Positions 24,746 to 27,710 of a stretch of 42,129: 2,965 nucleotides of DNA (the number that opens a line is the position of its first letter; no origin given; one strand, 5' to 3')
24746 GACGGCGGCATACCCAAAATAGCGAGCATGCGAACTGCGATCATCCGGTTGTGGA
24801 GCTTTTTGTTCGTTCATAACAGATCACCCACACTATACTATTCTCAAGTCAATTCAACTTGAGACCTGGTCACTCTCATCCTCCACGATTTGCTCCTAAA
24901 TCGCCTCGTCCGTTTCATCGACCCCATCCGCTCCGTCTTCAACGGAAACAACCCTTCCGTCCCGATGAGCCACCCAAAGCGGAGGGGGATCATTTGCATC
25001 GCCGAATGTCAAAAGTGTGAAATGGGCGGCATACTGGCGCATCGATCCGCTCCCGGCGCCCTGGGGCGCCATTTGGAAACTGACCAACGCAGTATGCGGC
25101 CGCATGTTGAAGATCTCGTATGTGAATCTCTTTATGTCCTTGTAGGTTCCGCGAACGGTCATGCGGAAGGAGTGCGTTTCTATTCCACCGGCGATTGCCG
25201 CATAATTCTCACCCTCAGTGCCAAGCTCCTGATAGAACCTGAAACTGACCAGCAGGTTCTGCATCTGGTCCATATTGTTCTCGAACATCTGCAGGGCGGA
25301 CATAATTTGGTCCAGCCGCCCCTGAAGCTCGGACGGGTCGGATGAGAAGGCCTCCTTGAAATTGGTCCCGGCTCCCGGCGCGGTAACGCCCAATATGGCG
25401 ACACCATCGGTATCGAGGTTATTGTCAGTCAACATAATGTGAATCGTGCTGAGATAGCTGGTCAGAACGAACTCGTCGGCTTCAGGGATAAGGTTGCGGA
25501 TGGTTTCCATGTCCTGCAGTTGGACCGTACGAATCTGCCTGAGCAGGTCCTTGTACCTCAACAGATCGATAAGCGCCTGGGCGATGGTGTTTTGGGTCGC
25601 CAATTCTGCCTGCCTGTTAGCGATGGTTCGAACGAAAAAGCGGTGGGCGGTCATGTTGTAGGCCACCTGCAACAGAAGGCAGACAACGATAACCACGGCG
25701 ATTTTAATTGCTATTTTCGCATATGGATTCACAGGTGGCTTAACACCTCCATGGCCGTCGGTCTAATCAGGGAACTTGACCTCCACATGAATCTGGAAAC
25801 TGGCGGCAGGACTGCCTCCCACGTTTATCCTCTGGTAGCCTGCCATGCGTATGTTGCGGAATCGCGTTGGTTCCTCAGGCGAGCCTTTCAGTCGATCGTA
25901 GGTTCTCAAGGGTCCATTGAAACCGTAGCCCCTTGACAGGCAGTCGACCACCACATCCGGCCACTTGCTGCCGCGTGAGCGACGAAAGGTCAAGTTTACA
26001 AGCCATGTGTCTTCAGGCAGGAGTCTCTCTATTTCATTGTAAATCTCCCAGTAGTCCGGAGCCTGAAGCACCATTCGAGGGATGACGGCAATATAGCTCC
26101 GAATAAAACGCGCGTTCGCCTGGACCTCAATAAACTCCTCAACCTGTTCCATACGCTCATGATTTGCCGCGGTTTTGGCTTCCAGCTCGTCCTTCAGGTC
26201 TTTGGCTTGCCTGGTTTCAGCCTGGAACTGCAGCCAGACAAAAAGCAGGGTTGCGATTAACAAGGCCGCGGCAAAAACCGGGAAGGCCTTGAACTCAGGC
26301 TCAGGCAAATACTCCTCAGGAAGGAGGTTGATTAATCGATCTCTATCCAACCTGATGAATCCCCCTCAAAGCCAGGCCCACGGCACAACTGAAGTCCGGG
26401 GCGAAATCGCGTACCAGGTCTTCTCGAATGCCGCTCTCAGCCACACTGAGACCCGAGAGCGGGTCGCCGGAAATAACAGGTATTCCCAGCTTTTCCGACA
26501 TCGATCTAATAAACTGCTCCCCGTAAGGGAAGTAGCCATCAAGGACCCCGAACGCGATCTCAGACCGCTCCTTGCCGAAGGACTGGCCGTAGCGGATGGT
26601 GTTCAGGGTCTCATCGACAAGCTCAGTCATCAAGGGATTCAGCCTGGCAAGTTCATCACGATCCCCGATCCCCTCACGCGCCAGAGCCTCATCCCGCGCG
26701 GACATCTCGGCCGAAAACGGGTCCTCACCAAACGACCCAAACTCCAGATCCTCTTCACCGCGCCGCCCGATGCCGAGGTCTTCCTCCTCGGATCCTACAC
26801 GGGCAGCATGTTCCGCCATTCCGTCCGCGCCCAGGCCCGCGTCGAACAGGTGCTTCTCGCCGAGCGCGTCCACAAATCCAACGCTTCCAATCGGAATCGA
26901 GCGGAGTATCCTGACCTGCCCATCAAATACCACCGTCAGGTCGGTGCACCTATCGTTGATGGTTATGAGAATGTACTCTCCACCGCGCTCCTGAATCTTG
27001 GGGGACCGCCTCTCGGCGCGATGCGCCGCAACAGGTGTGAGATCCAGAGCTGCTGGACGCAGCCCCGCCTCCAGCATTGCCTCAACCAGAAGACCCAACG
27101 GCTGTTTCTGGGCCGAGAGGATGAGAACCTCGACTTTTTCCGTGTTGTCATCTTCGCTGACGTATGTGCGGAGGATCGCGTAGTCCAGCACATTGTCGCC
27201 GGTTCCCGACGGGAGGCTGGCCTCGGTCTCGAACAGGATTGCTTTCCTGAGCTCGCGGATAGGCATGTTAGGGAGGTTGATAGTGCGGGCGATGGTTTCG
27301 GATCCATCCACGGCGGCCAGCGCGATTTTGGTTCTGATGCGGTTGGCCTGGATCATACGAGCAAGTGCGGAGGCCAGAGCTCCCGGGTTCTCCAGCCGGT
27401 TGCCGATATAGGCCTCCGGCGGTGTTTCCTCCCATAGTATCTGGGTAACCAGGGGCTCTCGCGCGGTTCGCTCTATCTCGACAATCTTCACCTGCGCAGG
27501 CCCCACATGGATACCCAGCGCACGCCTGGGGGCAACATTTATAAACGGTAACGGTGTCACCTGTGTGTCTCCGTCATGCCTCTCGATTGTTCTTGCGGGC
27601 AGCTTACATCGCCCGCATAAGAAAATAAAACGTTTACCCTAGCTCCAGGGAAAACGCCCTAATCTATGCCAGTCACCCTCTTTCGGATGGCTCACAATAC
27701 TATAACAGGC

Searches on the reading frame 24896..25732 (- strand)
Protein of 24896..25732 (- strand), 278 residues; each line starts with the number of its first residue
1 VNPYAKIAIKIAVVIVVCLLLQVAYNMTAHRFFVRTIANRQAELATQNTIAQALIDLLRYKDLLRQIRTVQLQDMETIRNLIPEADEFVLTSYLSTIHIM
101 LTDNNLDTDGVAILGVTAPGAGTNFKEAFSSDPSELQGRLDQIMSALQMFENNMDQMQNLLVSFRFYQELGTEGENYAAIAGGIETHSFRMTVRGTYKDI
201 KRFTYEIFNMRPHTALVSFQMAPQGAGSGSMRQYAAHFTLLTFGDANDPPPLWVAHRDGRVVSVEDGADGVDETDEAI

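Call 6: search_protein_families(library=pfam, proteins=[window:24896-25732:-], max_evalue=0.01)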
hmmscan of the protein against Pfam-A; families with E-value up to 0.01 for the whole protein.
window:24896-25732:- (278 aa): 0 families

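Call 28: search_protein_families(library=ncbifam, proteins=[window:24896-25732:-], max_evalue=0.1)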
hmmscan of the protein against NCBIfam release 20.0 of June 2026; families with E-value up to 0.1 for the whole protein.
window:24896-25732:- (278 aa): 1 family
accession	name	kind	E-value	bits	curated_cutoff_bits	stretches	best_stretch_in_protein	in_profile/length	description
NF011071.0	PRK14501.1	equivalog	0.041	12.1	634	1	107-155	388-435/729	bifunctional alpha,alpha-trehalose-phosphate synthase (UDP-forming)/trehalose-phosphatase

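Call 52: search_protein_families(library=pfam, proteins=[window:24896-25732:-], max_evalue=10)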
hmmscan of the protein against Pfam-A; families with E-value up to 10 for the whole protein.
window:24896-25732:- (278 aa): 1 family
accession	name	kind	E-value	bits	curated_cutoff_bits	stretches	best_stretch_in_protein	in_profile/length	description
PF17111.11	PigL_N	-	0.088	12.6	27.2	1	88-157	118-183/209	Pigment biosynthesis cluster protein PigL N-terminal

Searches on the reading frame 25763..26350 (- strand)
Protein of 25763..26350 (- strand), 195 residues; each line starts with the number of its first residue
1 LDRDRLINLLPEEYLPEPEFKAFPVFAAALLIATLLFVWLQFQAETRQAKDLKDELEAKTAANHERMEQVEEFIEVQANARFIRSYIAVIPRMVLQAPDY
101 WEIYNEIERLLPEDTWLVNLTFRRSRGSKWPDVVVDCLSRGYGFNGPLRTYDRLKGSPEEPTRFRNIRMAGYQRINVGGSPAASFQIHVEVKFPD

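Call 6: search_protein_families(library=pfam, proteins=[window:25763-26350:-], max_evalue=0.01)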
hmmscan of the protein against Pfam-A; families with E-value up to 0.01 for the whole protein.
window:25763-26350:- (195 aa): 0 families

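Call 28: search_protein_families(library=ncbifam, proteins=[window:25763-26350:-], max_evalue=0.1)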
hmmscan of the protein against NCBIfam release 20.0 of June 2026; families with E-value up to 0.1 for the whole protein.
window:25763-26350:- (195 aa): 1 family
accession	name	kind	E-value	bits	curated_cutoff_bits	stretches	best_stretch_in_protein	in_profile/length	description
NF001366.0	PRK00275.1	equivalog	0.026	12.4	1299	1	30-126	314-408/895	[protein-PII] uridylyltransferase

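Call 52: search_protein_families(library=pfam, proteins=[window:25763-26350:-], max_evalue=10)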
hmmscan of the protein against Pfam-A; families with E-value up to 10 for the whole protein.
window:25763-26350:- (195 aa): 1 family
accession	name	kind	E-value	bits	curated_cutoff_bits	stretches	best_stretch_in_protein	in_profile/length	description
PF05137.18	PilN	-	0.15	12.6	22.8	1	103-123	2-22/78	Fimbrial assembly protein (PilN)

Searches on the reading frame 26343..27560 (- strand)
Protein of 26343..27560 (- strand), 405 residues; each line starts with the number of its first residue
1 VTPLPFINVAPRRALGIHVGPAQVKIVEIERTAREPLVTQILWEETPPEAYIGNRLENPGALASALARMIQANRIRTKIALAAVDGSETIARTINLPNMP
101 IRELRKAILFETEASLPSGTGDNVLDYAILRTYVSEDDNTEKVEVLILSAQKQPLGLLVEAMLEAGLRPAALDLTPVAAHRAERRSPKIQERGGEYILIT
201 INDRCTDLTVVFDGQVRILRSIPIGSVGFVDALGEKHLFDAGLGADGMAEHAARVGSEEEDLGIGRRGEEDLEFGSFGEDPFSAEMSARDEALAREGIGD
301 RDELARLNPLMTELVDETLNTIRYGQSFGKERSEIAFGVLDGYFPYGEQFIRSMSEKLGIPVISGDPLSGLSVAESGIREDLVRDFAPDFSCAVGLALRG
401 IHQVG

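Call 6: search_protein_families(library=pfam, proteins=[window:26343-27560:-], max_evalue=0.01)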
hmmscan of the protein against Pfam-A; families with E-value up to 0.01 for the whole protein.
window:26343-27560:- (405 aa): 1 family
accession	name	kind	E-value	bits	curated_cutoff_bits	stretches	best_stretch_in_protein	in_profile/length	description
PF11104.14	PilM_2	-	3.6e-18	66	27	1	16-220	1-206/340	Type IV pilus assembly protein PilM;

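Call 28: search_protein_families(library=ncbifam, proteins=[window:26343-27560:-], max_evalue=0.1)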
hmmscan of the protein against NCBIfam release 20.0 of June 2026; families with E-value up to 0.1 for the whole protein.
window:26343-27560:- (405 aa): 3 families
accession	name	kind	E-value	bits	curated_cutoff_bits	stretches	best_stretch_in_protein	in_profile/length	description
TIGR01175.1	pilM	subfamily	1.2e-34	119.9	133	1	14-401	5-348/348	type IV pilus assembly protein PilM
NF045709.1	Amuc_1101_fam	equivalog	2.9e-10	39.6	650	1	62-227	54-210/608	Amuc_1101 family PilM-like pilus complex protein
TIGR01174.1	ftsA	equivalog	0.029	13.4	175.85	1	142-226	147-228/371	cell division protein FtsA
